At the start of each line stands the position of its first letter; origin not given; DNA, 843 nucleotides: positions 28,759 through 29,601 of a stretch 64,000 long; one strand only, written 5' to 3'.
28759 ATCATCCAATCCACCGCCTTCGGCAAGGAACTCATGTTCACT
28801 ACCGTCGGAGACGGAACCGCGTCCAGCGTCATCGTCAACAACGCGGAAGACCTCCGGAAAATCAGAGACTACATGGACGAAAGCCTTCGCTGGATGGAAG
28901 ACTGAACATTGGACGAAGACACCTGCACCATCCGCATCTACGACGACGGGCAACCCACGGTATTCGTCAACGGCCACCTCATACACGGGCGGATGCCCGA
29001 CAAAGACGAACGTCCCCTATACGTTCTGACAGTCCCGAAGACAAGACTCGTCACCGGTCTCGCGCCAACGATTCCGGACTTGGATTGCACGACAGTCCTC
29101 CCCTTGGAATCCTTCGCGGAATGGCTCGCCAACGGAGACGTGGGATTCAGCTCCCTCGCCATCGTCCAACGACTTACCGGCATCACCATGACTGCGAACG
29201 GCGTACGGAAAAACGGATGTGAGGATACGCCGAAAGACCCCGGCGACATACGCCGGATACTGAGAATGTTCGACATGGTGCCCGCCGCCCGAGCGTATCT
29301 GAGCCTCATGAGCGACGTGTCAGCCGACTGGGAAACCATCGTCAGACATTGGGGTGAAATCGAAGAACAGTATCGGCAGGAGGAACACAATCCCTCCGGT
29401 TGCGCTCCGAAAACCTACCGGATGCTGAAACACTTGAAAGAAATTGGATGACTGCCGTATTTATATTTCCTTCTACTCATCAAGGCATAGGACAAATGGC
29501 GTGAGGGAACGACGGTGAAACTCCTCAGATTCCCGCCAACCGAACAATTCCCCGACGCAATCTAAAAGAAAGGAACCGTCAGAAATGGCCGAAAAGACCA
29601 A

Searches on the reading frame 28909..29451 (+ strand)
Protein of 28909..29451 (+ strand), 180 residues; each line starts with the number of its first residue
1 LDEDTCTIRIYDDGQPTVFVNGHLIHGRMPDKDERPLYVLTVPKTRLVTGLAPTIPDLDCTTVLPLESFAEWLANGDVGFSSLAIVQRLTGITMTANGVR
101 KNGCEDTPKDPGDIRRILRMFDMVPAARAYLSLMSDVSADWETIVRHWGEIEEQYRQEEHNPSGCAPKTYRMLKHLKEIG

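Call 6: search_protein_families(library=pfam, proteins=[window:28909-29451:+], max_evalue=1)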
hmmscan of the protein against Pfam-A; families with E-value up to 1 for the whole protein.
window:28909-29451:+ (180 aa): 0 families

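Call 7: search_protein_families(library=phrogs, proteins=[window:28909-29451:+], max_evalue=1)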
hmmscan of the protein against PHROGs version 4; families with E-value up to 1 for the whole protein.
window:28909-29451:+ (180 aa): 3 families
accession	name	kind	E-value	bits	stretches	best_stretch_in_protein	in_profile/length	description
phrog_1229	-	unknown function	9.5e-23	81.4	1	69-177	8-111/116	-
phrog_15291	-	unknown function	1.9e-16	61.1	1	68-160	60-145/161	-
phrog_4212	-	unknown function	1.6e-08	35.1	1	67-156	9-90/353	-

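Call 8: search_protein_families(library=padloc, proteins=[window:28909-29451:+], max_evalue=1)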
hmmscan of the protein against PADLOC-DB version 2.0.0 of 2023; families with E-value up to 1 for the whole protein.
window:28909-29451:+ (180 aa): 0 families

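Call 10: search_protein_families(library=ncbifam, proteins=[window:28909-29451:+], max_evalue=0.1)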
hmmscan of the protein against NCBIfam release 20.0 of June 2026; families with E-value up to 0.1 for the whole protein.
window:28909-29451:+ (180 aa): 0 families
